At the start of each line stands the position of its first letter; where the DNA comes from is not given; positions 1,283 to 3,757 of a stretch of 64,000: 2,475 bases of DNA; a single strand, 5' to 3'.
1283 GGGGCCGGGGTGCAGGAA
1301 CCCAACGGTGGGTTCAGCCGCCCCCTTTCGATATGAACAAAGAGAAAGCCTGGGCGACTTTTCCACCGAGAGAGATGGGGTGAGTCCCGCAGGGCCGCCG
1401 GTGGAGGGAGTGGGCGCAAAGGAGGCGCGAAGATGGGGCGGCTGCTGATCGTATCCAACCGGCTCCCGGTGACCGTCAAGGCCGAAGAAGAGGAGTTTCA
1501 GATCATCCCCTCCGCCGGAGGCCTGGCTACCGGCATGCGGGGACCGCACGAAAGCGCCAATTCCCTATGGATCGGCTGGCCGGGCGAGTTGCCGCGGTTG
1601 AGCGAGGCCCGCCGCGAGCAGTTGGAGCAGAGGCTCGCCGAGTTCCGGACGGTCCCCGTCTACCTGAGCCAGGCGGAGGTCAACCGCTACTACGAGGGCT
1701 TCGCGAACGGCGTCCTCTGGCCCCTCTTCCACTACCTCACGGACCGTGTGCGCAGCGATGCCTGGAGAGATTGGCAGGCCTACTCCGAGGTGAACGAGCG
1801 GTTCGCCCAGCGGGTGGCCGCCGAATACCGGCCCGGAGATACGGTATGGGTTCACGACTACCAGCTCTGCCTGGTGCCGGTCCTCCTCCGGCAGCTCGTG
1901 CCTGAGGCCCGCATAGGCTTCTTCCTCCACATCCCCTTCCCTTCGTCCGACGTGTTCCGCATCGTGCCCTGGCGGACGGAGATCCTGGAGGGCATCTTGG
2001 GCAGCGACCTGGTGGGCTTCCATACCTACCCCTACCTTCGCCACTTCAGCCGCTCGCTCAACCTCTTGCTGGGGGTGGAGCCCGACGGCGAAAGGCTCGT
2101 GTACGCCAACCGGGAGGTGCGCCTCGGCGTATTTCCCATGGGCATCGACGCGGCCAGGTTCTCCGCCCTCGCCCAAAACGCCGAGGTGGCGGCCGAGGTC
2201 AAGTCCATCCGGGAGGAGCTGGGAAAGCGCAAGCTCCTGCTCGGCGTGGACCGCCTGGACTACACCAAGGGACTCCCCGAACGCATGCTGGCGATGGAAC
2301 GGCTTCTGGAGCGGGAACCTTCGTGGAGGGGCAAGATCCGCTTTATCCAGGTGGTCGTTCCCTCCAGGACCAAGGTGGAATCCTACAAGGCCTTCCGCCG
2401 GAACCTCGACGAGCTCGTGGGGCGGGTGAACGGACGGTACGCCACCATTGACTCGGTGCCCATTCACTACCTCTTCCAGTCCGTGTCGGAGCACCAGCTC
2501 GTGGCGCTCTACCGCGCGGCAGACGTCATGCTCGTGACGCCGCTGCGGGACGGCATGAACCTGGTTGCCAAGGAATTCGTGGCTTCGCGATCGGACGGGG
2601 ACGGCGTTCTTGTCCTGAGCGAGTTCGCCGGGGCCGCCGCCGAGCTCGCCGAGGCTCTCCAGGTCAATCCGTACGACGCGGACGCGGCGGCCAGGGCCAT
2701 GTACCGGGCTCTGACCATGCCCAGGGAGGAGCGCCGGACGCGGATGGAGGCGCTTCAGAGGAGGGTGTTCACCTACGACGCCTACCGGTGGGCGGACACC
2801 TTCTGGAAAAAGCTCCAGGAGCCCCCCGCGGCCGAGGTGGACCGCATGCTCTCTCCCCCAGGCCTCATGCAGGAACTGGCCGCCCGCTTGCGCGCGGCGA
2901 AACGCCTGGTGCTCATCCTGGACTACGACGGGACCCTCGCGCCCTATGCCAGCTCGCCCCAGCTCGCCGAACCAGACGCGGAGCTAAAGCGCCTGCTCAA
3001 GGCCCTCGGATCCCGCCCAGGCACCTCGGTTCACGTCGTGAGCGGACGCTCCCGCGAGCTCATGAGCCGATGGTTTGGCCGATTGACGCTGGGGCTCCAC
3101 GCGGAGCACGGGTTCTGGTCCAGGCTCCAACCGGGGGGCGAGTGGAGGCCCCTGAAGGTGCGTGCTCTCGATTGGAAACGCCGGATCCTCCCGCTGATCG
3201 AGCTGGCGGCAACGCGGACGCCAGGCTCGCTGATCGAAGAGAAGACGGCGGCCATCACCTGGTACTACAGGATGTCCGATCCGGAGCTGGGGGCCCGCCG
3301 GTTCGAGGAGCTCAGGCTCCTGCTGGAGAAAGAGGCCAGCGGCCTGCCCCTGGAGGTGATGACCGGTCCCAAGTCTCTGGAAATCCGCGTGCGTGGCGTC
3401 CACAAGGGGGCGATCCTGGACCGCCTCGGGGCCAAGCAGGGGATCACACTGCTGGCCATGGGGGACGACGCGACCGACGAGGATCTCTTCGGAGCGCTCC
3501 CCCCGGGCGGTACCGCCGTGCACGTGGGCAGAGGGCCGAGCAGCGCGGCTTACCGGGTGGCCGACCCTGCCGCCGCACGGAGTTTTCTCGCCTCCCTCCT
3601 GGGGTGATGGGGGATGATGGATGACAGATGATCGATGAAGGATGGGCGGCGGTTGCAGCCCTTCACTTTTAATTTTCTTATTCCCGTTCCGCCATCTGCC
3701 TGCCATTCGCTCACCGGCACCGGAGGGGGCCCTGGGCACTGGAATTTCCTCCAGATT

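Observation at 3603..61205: Window-wide family of phase-coherent 7-8 nt tandem arrays, purine-rich on one strand, at 17 or more intergenic loci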

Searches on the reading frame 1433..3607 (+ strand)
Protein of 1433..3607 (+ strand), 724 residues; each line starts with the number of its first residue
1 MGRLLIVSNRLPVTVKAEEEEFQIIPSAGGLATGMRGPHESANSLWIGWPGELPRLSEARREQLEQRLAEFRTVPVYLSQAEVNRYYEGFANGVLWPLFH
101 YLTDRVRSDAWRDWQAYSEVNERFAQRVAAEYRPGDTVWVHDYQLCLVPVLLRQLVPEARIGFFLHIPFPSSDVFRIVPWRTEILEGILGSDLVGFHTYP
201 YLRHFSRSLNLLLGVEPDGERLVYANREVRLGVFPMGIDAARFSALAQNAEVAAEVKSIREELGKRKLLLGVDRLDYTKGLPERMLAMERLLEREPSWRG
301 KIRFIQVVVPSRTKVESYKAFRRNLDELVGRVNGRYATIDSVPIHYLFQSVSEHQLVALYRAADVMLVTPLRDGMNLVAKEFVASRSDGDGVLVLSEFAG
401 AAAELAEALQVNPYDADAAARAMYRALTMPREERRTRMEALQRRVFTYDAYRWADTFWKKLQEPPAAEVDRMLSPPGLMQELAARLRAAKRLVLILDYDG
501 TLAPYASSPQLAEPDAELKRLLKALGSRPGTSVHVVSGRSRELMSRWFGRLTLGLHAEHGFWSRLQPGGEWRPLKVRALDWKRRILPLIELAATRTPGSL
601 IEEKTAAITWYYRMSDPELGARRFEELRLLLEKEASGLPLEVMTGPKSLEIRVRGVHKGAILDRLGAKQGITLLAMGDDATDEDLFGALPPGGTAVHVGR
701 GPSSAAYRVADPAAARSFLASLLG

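Call 61: search_protein_families(library=pfam, proteins=[window:1433-3607:+])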
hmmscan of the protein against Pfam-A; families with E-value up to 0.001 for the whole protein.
window:1433-3607:+ (724 aa): 3 families
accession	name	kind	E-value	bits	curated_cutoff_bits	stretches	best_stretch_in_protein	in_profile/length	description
PF00982.27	Glyco_transf_20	-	2.1e-160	535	32.5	1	3-462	2-472/473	Glycosyltransferase family 20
PF02358.22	Trehalose_PPase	-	3.4e-40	138.1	27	1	495-692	1-206/235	Trehalose-phosphatase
PF00534.26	Glycos_transf_1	-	0.00029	20.9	26.4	0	347-438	77-165/172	Glycosyl transferases group 1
